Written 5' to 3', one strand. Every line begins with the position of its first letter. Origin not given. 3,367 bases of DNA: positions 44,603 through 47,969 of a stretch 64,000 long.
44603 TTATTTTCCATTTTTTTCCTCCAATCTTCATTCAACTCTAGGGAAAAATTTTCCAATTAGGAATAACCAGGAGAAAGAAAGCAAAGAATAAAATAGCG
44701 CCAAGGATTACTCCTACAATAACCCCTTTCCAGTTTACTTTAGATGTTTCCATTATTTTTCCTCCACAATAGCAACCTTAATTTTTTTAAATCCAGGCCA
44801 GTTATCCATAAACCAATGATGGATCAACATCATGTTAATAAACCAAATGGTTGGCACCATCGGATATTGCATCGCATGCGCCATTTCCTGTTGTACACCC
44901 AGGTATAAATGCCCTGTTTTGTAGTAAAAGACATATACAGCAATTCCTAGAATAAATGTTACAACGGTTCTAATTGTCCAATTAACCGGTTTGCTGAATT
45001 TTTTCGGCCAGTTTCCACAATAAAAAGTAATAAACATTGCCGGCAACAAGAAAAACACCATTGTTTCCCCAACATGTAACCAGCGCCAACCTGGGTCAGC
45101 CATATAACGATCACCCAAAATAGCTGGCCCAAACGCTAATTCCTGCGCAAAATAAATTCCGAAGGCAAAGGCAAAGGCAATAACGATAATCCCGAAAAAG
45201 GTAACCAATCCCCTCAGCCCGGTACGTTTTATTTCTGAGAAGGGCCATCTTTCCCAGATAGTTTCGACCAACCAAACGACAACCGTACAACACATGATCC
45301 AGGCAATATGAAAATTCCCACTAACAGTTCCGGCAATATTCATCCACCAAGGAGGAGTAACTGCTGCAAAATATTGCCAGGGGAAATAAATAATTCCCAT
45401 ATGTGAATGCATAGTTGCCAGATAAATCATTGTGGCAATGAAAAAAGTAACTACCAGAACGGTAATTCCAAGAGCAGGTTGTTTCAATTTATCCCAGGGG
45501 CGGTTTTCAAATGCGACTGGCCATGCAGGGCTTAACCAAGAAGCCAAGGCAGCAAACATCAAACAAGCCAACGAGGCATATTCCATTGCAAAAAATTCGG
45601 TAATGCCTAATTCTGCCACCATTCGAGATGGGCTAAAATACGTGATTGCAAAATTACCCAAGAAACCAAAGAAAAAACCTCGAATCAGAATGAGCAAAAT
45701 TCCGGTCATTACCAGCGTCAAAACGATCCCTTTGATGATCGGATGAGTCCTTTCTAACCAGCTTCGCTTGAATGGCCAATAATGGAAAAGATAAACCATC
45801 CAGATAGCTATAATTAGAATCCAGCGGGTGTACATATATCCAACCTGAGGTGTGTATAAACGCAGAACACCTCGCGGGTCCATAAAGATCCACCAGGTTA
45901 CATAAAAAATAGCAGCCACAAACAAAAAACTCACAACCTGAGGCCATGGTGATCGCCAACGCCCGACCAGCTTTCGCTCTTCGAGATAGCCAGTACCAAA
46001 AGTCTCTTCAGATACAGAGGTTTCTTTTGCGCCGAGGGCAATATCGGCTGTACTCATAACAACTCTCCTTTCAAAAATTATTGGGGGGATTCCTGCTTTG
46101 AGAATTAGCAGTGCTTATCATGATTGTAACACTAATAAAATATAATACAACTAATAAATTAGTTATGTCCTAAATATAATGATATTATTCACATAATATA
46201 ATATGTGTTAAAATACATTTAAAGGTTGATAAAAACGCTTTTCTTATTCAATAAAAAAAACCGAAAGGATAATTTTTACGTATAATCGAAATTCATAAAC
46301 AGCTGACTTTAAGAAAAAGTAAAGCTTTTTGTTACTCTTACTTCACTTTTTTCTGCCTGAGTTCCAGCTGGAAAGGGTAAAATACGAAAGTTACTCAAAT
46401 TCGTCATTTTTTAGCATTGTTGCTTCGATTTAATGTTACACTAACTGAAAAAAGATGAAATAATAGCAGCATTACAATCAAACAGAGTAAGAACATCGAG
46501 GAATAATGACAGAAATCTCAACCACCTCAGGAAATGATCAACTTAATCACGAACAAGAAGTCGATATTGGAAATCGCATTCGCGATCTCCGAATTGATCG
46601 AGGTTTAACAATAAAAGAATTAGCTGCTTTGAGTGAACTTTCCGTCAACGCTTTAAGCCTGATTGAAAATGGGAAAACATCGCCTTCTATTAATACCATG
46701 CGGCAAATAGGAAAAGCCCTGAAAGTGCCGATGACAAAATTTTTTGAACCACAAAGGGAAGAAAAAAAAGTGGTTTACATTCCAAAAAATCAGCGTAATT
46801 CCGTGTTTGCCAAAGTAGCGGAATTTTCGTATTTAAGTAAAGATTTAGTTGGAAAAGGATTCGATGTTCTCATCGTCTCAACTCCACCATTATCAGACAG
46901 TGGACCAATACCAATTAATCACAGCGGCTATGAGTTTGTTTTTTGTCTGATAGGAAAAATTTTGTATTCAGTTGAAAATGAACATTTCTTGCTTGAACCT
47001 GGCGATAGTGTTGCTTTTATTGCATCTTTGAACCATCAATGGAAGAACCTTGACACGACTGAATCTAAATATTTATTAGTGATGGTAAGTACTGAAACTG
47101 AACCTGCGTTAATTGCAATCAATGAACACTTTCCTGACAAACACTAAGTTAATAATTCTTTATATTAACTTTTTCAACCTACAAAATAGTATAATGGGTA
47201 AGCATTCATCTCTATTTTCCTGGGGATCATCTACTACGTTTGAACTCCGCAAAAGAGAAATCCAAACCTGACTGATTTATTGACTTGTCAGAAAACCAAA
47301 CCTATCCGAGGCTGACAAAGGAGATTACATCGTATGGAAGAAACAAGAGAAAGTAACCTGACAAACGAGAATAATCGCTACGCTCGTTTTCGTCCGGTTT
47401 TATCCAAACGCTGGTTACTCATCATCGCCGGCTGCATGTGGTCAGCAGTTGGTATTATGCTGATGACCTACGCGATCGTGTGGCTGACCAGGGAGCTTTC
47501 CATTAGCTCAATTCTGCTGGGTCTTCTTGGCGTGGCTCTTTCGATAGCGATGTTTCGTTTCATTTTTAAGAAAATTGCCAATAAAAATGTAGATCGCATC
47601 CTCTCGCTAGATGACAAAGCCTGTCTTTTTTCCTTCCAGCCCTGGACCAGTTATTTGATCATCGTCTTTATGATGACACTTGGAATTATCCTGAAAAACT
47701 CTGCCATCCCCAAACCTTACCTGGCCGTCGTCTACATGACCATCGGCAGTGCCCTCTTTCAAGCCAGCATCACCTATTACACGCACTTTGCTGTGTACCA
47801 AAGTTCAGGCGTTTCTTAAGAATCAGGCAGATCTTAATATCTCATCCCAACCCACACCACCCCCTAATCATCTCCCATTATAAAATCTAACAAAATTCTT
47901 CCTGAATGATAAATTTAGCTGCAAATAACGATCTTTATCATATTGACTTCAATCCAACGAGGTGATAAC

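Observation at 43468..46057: Uncharacterised translationally coupled module: polytopic Trp/His-rich membrane protein, 37-aa TM miniprotein and Tat-exported MBL-fold enzyme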

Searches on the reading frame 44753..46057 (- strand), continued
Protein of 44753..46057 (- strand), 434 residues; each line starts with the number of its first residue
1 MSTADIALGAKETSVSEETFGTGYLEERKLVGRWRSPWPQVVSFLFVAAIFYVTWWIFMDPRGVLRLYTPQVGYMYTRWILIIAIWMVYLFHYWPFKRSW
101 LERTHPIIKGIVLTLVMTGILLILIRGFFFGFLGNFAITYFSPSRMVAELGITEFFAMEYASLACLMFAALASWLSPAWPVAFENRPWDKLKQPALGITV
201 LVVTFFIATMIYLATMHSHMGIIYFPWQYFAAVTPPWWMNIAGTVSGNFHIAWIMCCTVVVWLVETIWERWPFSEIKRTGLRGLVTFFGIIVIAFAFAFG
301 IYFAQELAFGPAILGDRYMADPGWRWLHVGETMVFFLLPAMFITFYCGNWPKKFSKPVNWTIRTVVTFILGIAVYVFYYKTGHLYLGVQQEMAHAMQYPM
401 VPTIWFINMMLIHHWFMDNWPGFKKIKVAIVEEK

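Call 62: find_related_loci(query=A4, collection=genome_contigs, flank=6000)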
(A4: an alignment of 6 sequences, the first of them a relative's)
Query A4 (403 aa) in genome_contigs; peptide patterns used: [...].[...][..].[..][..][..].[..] (x = any residue, [..] = any of these).
72 stretches matched a pattern; 23 encode a relative of the query (tblastn E <= 1e-3); 23 distinct loci.
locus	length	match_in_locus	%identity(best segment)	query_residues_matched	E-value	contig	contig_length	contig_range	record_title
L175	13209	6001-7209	100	1-403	0e+0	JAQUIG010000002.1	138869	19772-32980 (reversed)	MAG: Desulfuromonadaceae bacterium isolate STCSWMC_55 NODE_136_length_138869_cov_6.481383_ST_CSWMC, whole genome shotgun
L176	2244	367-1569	84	1-401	0e+0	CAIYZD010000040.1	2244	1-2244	MAG: uncultured Geobacteraceae bacterium isolate MJ-2014_bin-1737 genome assembly, contig: bin-1737:040/854, whole genom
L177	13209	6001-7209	84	1-403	0e+0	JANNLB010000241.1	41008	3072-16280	MAG: Geobacter sp. isolate SOY_38_metabat_25 SOY_38_k141_1239182, whole genome shotgun sequence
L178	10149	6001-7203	83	1-401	0e+0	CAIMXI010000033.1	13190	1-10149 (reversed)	MAG: uncultured Geobacteraceae bacterium isolate LJ_bin-4045 genome assembly, contig: bin-4045:033/511, whole genome sho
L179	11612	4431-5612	61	9-400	7e-170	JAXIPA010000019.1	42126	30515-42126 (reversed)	MAG: Nitrospirota bacterium isolate Fractures_MAG_07 c_000000069910, whole genome shotgun sequence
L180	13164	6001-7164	59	11-394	3e-149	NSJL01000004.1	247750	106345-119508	MAG: Nitrospira sp. isolate Ru_enrich_NS NODE_16_length_247750_cov_112.379, whole genome shotgun sequence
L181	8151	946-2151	82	1-402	0e+0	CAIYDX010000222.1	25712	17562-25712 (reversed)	MAG: uncultured Geobacteraceae bacterium isolate AlinenLipids_bin-4284 genome assembly, contig: bin-4284:222/419, whole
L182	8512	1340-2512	48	12-402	2e-116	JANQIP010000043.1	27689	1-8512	MAG: Xanthobacteraceae bacterium isolate PL24a_bin.59 k99_6187036, whole genome shotgun sequence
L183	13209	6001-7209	45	1-402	4e-109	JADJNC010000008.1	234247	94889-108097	MAG: Candidatus Propionivibrio dominans isolate EsbW_18-Q3-R4-48_MAXAC.044 tig00011144-10-2344170, whole genome shotgun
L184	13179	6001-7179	45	7-399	1e-107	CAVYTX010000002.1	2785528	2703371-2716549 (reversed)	MAG: uncultured Alphaproteobacteria bacterium isolate MFD05684.bin.1.360 genome assembly, contig: contig_15438, whole ge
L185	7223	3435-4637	43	3-401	4e-107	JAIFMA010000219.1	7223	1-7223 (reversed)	MAG: Rhodoferax sp. isolate bin_246 scaffold_18614, whole genome shotgun sequence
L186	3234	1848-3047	44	6-402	4e-108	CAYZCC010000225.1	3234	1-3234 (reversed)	MAG TPA_asm: uncultured Desulfobacula sp. isolate binchicken_co397_16 genome assembly, contig: NODE_2282_length_3234_cov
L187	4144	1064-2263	43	6-402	3e-104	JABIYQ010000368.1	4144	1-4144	MAG: Desulfobacula sp. isolate SI073_bin145 k141_1521300, whole genome shotgun sequence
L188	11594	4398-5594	41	6-401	4e-99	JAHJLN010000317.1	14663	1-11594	MAG: Proteobacteria bacterium isolate Old_saline.mb.139 Old_saline.mb.139_k141_918554, whole genome shotgun sequence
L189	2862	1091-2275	39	6-401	6e-92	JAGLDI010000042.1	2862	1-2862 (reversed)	MAG: Desulfuromusa sp. isolate SW_4_31 ROV167.bin.31.fa_42, whole genome shotgun sequence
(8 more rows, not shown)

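Call 66: search_protein_families(library=pfam, proteins=[L174:10258-10572:+, L173:6355-6696:+, L174:9483-10211:+, L173:9613-10566:+, L174:9209-9496:+, L174:6899-7957:+, L099:6001-7170:+, L174:8001-9212:+], max_evalue=0.1)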
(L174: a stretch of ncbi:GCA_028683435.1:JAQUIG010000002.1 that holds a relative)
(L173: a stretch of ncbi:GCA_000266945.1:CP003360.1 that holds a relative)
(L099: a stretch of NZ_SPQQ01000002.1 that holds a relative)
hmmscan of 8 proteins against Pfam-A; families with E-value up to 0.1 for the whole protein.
L174:10258-10572:+ (104 aa): 5 families
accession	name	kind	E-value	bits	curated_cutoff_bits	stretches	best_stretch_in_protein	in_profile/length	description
PF09098.15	Dehyd-heme_bind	-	1.4e-05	25.2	25.2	1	36-100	2-70/167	Quinohemoprotein amine dehydrogenase A, alpha subunit, haem binding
PF13442.11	Cytochrome_CBB3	-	0.0075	17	27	1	34-66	3-37/68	Cytochrome C oxidase, cbb3-type, subunit III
PF09699.15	Paired_CXXCH_1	-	0.056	13.6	20.6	0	41-57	5-21/41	Doubled CXXCH motif (Paired_CXXCH_1)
PF24448.1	T4_y05I_C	-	0.061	14.1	27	1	68-94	38-64/69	y05I-like putative transcription factor C-terminal domain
PF00034.26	Cytochrom_C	-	0.087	14.6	21.3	0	35-51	2-18/90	Cytochrome c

L173:6355-6696:+ (113 aa): 1 family
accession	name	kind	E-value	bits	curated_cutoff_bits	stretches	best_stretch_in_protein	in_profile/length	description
PF13442.11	Cytochrome_CBB3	-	0.0062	17.3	27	1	45-71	4-31/68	Cytochrome C oxidase, cbb3-type, subunit III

L174:9483-10211:+ (242 aa): 0 families

L173:9613-10566:+ (317 aa): 0 families

L174:9209-9496:+ (95 aa): 0 families

L174:6899-7957:+ (352 aa): 3 families
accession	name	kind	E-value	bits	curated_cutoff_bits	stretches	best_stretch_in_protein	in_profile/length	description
PF00753.33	Lactamase_B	-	4.8e-09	36.9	22.7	1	98-178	13-90/196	Metallo-beta-lactamase superfamily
PF12706.13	Lactamase_B_2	-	0.00024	21.2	27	1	103-165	3-65/200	Beta-lactamase superfamily domain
PF10518.14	TAT_signal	-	0.00069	19.9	22.7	1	1-20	2-21/21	TAT (twin-arginine translocation) pathway signal sequence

L099:6001-7170:+ (390 aa): 0 families

L174:8001-9212:+ (403 aa): 0 families

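Call 67: predict_structure(alignment_id=A5)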
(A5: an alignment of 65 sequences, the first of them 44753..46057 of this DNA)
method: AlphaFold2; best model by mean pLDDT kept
length: 434 residues; sequences in the alignment: 65
mean_pLDDT: 84.4   pTM: 0.86
mean pLDDT of the five models: 84.4, 84.3, 83.3, 82.4, 82.3
residues with pLDDT >= 90: 249; 70-90: 109; 50-70: 39; < 50: 37
segments of 3 or more residues with pLDDT < 50: 1-24, 229-231
pLDDT, mean of each block of 10 residues (from residue 1): 43 41 48 72 93 92 79 93 95 92 91 98 96 87 91 91 92 94 93 95 93 73 51 72 88 95 95 95 97 97 93 78 89 95 90 94 97 92 77 62 94 92 60 49
secondary structure, 60 per line:
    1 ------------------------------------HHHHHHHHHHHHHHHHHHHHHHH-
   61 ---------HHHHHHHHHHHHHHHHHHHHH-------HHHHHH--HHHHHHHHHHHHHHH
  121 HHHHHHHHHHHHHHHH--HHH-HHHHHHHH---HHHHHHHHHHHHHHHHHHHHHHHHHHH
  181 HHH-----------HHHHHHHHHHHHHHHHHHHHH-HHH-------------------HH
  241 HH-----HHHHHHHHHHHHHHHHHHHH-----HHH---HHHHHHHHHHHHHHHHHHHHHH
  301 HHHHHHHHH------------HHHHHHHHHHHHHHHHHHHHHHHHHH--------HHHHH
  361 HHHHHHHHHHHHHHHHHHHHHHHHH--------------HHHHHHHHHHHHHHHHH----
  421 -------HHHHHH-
elements in order: H37-59 H70-90 H98-103 H106-136 H143-150 H154-183 H195-215 H239-242 H248-267 H279-309 H322-347 H356-385 H400-416 H428-433

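Call 69: fold_search(model_id=the predicted structure, library=pdb)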
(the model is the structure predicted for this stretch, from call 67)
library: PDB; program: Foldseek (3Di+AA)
matches with E <= 10: 564; with E <= 0.001: 0
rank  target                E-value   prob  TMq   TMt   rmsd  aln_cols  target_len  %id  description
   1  6lod_C                3.9e-02  0.35  0.15  0.14  20.8       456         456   13  Cryo-EM structure of the air-oxidized photosynthetic alternative complex III from Roseiflexus castenholzii (released 2020-11-04)
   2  6f0k_C                1.2e-01  0.20  0.15  0.15  21.6       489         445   13  Alternative complex III (released 2018-05-09)
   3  8wvu_A                3.0e-01  0.35  0.20  0.14  12.6       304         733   14  Cryo-EM structure of LGR4 in complex with Rspo1 and RNF43 (released 2024-10-30)
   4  9m5v_A                3.2e-01  0.15  0.16  0.12  25.5       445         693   11  Structure of human TRPC5 bound with (-)-englerin A,class1 (released 2025-07-02)
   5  5lzq_A                3.6e-01  0.08  0.11  0.09  25.2       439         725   10  Crystal structure of Thermotoga maritima sodium pumping membrane integral pyrophosphatase in complex with imidodiphosp (released 2016-12-14)
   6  8w89_R                3.8e-01  0.30  0.19  0.25  13.6       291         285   10  Cryo-EM structure of the PEA-bound TAAR1-Gs complex (released 2023-11-22)
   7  9j3n_A                3.8e-01  0.15  0.19  0.17  23.6       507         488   12  ATP bound Chlamydia pneumoniae ATP/ADP translocator NTT1(Inward open state) (released 2025-03-19)
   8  8xs0_A                3.8e-01  0.13  0.15  0.11  22.7       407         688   14  Cryo-EM structure of OSCA3.1-1.1ver(Y367N-G454S-Y458I)-open/'desensitized' state (released 2024-04-10)
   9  6lod_F                4.0e-01  0.23  0.19  0.20  19.9       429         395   13  Cryo-EM structure of the air-oxidized photosynthetic alternative complex III from Roseiflexus castenholzii (released 2020-11-04)
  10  9m2s_R                4.1e-01  0.30  0.21  0.25  15.7       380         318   12  Cryo-EM structure of the cadaverine-bound zTAAR13c-Gs complex (released 2026-03-04)
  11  9lxp_R                4.3e-01  0.51  0.25  0.30  12.1       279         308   11  A Cryo-EM structure of LA-PTH-PTH1R-Beta-arrestin1 complex (state 2 conformation) (released 2026-03-04)
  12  6btm_F                4.3e-01  0.18  0.17  0.18  21.0       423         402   11  Structure of Alternative Complex III from Flavobacterium johnsoniae (Wild Type) (released 2018-05-09)
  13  8bxg_B                4.3e-01  0.13  0.16  0.14  22.3       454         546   12  Structure of the K/H exchanger KefC. (released 2023-12-20)
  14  2y5y_A                5.6e-01  0.25  0.25  0.27  19.5       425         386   12  Crystal structure of LacY in complex with an affinity inactivator (released 2011-06-15)
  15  9g8k_B                5.8e-01  0.12  0.18  0.13  19.6       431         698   11  Structure of K+-dependent Na+-PPase from Thermotoga maritima in complex with Ca2+ and Etidronate (released 2025-06-04)
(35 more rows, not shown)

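Call 81: search_protein_families(library=padloc, proteins=[window:44753-46057:-], max_evalue=0.01)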
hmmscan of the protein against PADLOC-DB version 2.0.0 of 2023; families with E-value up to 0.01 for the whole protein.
window:44753-46057:- (434 aa): 0 families

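Call 88: find_related_loci(query=P0242, collection=genome_contigs, flank=5000)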
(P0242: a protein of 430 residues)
Query P0242 (430 aa) in genome_contigs; peptide patterns used: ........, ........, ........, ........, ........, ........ (x = any residue, [..] = any of these).
36 stretches matched a pattern; 26 encode a relative of the query (tblastn E <= 1e-3); 24 distinct loci.
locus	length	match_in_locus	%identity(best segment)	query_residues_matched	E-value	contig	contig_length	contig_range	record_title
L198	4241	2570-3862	95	1-430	0e+0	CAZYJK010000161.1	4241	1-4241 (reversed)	MAG TPA_asm: uncultured Veillonellaceae bacterium isolate binchicken_co280_225 genome assembly, contig: NODE_14579_lengt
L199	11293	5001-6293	95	1-430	0e+0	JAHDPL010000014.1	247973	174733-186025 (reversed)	MAG: Sporomusaceae bacterium isolate SM1-B11.1 k141_29573, whole genome shotgun sequence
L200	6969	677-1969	87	1-430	0e+0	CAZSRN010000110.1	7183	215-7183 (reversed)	MAG TPA_asm: uncultured Veillonellaceae bacterium isolate SRP192927_co4_899 genome assembly, contig: NODE_27796_length_7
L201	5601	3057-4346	87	1-429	0e+0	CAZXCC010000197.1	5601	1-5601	MAG TPA_asm: uncultured Veillonellaceae bacterium isolate binchicken_co41_33 genome assembly, contig: NODE_15084_length_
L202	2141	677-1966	87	1-428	0e+0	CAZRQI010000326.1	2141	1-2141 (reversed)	MAG TPA_asm: uncultured Veillonellaceae bacterium isolate SRP192927_co4_240 genome assembly, contig: NODE_170882_length_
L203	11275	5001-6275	87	1-423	0e+0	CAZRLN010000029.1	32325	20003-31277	MAG TPA_asm: uncultured Veillonellaceae bacterium isolate SRP216815_co1_133 genome assembly, contig: NODE_1485_length_32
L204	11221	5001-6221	73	22-428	0e+0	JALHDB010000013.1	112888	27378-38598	MAG: Negativicutes bacterium isolate 1-no_shock_S1_026 scaffold_266, whole genome shotgun sequence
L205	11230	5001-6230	72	21-430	0e+0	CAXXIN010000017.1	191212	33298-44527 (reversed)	MAG: Negativicutes bacterium isolate 83deffcd-e23c-43a8-b56c-eeb2f7c44ec8 genome assembly, contig: contig_17, whole geno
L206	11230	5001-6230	69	21-429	0e+0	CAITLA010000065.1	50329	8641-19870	MAG: uncultured Syntrophaceae bacterium isolate AM-sed-core3-D1_bin-194 genome assembly, contig: bin-194:065/313, whole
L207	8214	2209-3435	68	21-429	0e+0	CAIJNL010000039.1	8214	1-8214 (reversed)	MAG: uncultured Nitrospiraceae bacterium isolate AlinenLipids_bin-2809 genome assembly, contig: bin-2809:39/48, whole ge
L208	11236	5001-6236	68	20-430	0e+0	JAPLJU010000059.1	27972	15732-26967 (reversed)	MAG: Deltaproteobacteria bacterium isolate LacPavin_0920_SED5_MAG_55_9 LacPavin_0920_SED5_scaffold_2265105, whole genome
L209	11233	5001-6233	67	21-430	0e+0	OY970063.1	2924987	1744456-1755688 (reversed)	MAG: uncultured delta proteobacterium isolate MFD10007.bin.1.119 genome assembly, chromosome: 1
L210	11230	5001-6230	66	20-428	0e+0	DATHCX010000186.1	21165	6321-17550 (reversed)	MAG TPA_asm: Desulfomonilaceae bacterium isolate SMAG_U12378 k141_1039767, whole genome shotgun sequence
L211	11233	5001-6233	66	16-429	0e+0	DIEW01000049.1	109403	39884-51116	MAG TPA_asm: Syntrophaceae bacterium UBA5764 UBA5764_contig_3065, whole genome shotgun sequence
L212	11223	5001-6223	65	21-428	2e-159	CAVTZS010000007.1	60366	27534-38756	MAG: uncultured delta proteobacterium isolate MFD04408.bin.1.59 genome assembly, contig: contig_24147, whole genome shot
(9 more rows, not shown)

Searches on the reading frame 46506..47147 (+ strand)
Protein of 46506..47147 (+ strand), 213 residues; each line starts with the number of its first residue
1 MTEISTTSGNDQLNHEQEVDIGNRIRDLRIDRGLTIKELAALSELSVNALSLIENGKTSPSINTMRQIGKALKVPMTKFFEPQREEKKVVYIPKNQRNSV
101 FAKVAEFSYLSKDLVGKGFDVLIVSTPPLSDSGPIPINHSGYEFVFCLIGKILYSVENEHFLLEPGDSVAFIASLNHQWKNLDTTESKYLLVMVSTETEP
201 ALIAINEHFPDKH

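Call 3: search_protein_families(library=pfam, proteins=[window:46506-47147:+], max_evalue=1)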
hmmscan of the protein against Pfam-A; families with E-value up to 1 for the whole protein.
window:46506-47147:+ (213 aa): 8 families
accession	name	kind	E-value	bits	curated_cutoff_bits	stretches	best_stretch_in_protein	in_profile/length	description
PF01381.28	HTH_3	-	5.1e-13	49.3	23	1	25-78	1-54/55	Helix-turn-helix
PF07883.17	Cupin_2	-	1.9e-09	37.5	27.2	1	130-192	9-69/70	Cupin domain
PF13560.12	HTH_31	-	3.2e-09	37.4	27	1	21-75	2-57/64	Helix-turn-helix domain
PF12844.13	HTH_19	-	1.6e-07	31.5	30.2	1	22-79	1-58/64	Helix-turn-helix domain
PF13443.12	HTH_26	-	2e-06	28.4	22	1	24-77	1-55/63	Cro/C1-type HTH DNA-binding domain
PF13413.12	HTH_25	-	0.012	15.9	24.6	1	25-57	2-34/62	Helix-turn-helix domain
PF13744.12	HTH_37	-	0.18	12.1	27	1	16-67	14-66/80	Helix-turn-helix domain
PF15731.11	MqsA_antitoxin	-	0.27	11.8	30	1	21-66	70-115/131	Antitoxin component of bacterial toxin-antitoxin system, MqsA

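Call 4: search_protein_families(library=ncbifam, proteins=[window:46506-47147:+], max_evalue=1)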
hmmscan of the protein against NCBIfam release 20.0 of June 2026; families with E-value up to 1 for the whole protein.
window:46506-47147:+ (213 aa): 16 families
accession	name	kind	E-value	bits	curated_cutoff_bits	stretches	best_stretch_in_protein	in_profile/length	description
NF007408.0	PRK09943.1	equivalog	6.4e-16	58.4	211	1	16-184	3-171/185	HTH-type transcriptional regulator PuuR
NF006015.0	PRK08154.1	subfamily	1.2e-11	44.4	204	1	15-86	25-96/314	anaerobic benzoate catabolism transcriptional regulator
NF010465.0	PRK13890.1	equivalog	2e-09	37.6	96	1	28-83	13-68/121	conjugal transfer protein TrbA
TIGR03070.1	couple_hipB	subfamily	5.8e-09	35.8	71.65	1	20-72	2-54/58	type II toxin-antitoxin system Y4mF family antitoxin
TIGR00270.2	TIGR00270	equivalog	2.7e-07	30.6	110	1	19-83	74-138/159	multiprotein bridging factor aMBF1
NF041951.1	phage_RstR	subfamily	4.3e-07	30.2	80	1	21-87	3-69/108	RstR family transcriptional repressor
NF047948.1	male_kill_WMK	equivalog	4.4e-06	26.3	300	1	14-88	156-230/300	WO male-killing family protein Wmk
NF041677.1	trans_regClgR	equivalog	1e-05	25.6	170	1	21-80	9-68/113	transcriptional regulator ClgR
NF046032.1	TransRegSlrRBacil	equivalog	1.2e-05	25.5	250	1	21-82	2-64/149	HTH-type transcriptional regulator SlrR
NF052239.1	antitox_spr1629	equivalog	1.4e-05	24.4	335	1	21-87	3-70/377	spr1629 family repressor/antitoxin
NF003162.0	PRK04140.1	equivalog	1.6e-05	24.1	263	1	22-103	128-209/317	transcriptional regulator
NF041575.1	antitoxPezA_Strep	equivalog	0.00093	19.2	290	1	21-75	2-56/158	type II toxin-antitoxin system antitoxin PezA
TIGR03830.1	CxxCG_CxxCG_HTH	subfamily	0.00096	18.9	61.8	1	14-64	59-109/127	type II TA system antitoxin MqsA family protein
NF038139.1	Reg_Aceta_RamB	equivalog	0.0014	17.3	700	1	21-89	3-70/465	acetate metabolism transcriptional regulator RamB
NF007257.0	PRK09706.1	subfamily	0.0063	16.3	101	1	19-77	4-62/135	transcriptional repressor DicA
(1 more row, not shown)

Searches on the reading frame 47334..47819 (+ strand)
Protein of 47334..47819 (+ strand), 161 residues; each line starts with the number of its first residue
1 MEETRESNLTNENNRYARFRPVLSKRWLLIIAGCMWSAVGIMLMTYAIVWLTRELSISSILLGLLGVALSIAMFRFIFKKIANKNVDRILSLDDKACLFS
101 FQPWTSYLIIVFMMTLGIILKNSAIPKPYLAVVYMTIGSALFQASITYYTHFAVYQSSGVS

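Call 3: search_protein_families(library=pfam, proteins=[window:47334-47819:+], max_evalue=1)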
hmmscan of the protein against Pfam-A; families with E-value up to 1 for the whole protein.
window:47334-47819:+ (161 aa): 1 family
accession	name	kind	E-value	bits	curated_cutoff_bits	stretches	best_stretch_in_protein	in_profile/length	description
PF11239.13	DUF3040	-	0.99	10.1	24.7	1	20-73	36-81/84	Protein of unknown function (DUF3040)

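Call 4: search_protein_families(library=ncbifam, proteins=[window:47334-47819:+], max_evalue=1)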
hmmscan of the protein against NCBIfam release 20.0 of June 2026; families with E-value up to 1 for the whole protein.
window:47334-47819:+ (161 aa): 3 families
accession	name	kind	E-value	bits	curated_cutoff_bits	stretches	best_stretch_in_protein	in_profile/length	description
NF007918.0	PRK10633.1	equivalog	0.037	14.3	107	1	51-84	42-75/80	hypothetical protein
NF046000.1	MAG1210_fam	subfamily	0.4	9.3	275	1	4-85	47-124/550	MAG1210 family protein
NF007767.1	PRK10452.1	equivalog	0.44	10.7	122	1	25-83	52-110/120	multidrug/spermidine efflux SMR transporter subunit MdtJ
